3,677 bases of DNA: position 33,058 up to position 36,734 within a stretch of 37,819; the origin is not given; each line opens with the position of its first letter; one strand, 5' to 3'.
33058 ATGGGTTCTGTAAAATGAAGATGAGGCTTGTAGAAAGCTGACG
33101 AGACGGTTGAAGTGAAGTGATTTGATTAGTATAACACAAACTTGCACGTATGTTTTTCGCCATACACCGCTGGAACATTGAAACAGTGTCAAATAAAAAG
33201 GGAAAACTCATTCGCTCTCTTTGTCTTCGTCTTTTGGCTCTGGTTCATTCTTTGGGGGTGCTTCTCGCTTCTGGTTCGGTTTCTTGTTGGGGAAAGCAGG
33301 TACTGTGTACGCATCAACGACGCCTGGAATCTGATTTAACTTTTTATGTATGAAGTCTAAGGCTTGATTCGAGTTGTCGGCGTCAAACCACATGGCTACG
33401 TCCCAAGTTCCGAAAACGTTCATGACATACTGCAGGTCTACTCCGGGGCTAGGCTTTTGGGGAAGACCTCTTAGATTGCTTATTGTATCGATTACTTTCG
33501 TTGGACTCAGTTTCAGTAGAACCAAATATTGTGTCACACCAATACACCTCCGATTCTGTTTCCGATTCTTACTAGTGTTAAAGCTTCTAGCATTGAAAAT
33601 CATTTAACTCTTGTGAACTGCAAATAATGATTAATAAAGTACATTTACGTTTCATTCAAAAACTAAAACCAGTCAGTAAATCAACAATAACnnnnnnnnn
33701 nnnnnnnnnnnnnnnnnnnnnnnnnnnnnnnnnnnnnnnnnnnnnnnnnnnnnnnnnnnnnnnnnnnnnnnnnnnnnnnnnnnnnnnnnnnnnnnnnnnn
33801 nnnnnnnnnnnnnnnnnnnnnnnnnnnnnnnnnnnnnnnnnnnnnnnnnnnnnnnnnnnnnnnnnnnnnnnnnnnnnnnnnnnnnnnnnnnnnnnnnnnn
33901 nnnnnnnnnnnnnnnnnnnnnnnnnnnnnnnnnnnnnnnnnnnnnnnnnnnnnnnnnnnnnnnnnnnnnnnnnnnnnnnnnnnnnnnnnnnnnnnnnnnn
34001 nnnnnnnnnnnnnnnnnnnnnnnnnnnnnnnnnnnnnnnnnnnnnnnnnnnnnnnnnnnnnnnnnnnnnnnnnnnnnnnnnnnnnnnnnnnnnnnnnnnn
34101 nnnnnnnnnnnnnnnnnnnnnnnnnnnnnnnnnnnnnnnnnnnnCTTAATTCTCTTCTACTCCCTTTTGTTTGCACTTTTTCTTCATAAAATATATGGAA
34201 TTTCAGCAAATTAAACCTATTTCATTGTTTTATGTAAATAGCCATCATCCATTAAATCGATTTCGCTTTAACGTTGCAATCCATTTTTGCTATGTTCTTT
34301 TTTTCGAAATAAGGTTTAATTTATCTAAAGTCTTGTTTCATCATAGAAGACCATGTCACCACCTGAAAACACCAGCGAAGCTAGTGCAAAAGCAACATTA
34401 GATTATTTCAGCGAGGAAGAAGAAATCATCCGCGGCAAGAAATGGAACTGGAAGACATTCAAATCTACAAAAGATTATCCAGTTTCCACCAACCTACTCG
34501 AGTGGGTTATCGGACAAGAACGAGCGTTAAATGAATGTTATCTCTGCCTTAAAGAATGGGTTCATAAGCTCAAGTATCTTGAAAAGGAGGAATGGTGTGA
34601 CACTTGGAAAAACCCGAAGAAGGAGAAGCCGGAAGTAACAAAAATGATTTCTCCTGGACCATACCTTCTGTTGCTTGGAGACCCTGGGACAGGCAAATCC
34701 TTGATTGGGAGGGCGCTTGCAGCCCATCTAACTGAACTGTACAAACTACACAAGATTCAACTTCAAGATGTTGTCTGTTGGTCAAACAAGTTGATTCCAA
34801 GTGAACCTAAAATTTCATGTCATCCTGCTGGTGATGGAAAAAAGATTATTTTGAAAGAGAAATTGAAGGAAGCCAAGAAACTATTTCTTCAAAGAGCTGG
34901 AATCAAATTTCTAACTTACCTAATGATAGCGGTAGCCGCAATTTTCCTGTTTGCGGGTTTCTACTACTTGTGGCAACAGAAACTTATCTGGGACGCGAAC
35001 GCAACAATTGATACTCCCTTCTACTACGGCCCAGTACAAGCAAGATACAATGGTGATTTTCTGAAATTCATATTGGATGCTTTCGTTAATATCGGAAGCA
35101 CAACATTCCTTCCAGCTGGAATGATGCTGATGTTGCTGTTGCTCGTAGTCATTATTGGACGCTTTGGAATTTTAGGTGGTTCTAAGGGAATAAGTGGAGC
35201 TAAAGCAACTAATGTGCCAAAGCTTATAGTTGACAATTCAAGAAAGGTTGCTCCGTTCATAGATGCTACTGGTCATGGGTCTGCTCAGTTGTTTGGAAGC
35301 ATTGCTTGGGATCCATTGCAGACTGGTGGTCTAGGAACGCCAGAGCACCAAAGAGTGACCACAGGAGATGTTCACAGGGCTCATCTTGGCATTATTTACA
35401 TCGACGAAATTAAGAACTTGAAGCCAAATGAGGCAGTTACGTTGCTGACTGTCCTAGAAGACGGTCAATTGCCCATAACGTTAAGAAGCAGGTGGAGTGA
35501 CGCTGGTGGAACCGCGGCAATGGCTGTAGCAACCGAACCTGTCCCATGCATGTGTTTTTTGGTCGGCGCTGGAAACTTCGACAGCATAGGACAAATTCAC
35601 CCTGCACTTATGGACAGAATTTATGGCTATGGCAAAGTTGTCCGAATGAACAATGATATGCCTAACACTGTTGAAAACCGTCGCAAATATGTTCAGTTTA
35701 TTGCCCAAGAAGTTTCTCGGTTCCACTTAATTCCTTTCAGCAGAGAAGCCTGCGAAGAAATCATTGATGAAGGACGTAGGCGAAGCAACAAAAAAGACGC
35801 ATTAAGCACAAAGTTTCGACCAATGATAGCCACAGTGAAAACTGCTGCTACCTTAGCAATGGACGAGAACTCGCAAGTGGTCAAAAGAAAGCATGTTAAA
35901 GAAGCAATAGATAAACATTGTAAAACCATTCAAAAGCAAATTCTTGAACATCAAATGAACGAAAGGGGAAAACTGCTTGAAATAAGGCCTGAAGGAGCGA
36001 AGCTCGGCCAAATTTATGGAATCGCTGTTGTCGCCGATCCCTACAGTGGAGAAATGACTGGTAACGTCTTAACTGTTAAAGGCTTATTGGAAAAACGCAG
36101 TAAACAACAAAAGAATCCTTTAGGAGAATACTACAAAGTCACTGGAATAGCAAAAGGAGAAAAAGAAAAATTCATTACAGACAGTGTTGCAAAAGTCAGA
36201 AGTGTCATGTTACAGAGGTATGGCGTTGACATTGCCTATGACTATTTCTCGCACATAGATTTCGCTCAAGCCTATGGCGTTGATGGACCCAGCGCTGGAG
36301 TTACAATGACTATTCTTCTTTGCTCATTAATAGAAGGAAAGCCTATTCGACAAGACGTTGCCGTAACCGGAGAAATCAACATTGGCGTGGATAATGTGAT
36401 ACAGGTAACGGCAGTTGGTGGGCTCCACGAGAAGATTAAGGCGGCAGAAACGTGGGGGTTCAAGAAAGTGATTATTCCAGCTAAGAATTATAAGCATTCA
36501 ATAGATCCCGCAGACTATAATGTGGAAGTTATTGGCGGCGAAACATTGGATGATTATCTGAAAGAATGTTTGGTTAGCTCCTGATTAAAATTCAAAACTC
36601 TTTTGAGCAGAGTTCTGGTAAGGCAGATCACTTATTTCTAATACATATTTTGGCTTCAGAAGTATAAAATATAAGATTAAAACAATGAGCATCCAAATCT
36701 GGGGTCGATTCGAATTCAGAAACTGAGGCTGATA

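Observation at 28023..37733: Recurrent 23-bp palindrome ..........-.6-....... found only in intergenic regions upstream of uncharacterised genes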

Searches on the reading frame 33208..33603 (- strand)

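Call 8: search_protein_families(library=pfam, proteins=[window:33208-33603:-])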
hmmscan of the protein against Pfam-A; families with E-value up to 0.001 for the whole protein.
window:33208-33603:- (131 aa): 0 families

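Call 34: search_protein_families(library=ncbifam, proteins=[window:33208-33603:-], max_evalue=0.1)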
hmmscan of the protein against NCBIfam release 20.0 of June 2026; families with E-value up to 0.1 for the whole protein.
window:33208-33603:- (131 aa): 0 families

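Call 73: search_protein_families(library=pfam, proteins=[window:33208-33603:-], max_evalue=1)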
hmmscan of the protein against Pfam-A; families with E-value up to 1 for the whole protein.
window:33208-33603:- (131 aa): 1 family
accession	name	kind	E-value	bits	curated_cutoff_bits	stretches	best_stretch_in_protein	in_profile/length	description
PF01037.27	AsnC_trans_reg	-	0.0043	17.3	25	1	59-101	26-68/73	Lrp/AsnC ligand binding domain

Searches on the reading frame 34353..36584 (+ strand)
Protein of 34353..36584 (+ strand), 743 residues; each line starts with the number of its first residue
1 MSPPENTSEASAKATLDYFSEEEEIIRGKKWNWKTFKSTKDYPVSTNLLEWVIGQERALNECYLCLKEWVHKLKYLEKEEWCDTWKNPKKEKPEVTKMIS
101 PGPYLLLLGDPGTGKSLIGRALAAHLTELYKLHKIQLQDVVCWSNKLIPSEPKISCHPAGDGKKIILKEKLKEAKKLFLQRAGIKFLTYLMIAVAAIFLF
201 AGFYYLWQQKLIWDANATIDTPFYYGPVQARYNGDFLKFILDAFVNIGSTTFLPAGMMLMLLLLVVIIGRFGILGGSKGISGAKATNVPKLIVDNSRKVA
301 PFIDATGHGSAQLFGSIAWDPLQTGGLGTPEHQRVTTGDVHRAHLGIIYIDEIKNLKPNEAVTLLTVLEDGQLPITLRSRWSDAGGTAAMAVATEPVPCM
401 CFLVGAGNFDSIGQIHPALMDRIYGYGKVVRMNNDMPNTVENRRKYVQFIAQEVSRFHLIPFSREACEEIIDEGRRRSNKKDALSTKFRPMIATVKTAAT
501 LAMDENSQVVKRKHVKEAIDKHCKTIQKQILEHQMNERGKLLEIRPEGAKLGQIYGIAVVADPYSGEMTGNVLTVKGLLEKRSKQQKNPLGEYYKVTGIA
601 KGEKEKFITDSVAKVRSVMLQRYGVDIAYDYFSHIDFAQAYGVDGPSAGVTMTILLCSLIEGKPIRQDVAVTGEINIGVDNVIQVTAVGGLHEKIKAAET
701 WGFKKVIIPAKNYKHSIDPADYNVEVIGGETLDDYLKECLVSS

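Call 8: search_protein_families(library=pfam, proteins=[window:34353-36584:+])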
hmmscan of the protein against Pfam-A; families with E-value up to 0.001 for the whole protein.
window:34353-36584:+ (743 aa): 6 families
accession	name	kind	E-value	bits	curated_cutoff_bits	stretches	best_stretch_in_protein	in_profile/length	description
PF05362.19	Lon_C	-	8.2e-19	68.4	21.1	1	608-740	70-203/205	Lon protease (S16) C-terminal proteolytic domain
PF20436.4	LonB_AAA-LID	-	6.2e-10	39.4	22.4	1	461-521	1-61/65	Archaeal LonB, AAA+ ATPase LID domain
PF01078.27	Mg_chelatase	-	1.5e-08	34.7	20.3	1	333-400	95-162/207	Magnesium chelatase, subunit ChlI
PF07728.20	AAA_5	-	2.5e-06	28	22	0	105-127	2-24/139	AAA domain (dynein-related subfamily)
PF00158.32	Sigma54_activat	-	4.1e-06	27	20.2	0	336-373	85-122/168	Sigma-54 interaction domain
PF00004.35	AAA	-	1.8e-05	25.6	21.2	0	105-141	1-35/131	ATPase family associated with various cellular activities (AAA)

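Call 14: find_encoding_contigs(protein=window:34353-36584:+, flank=10000, max_places=6)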
Protein window:34353-36584:+ (743 aa): no gene with exactly this product is on record in the collection.
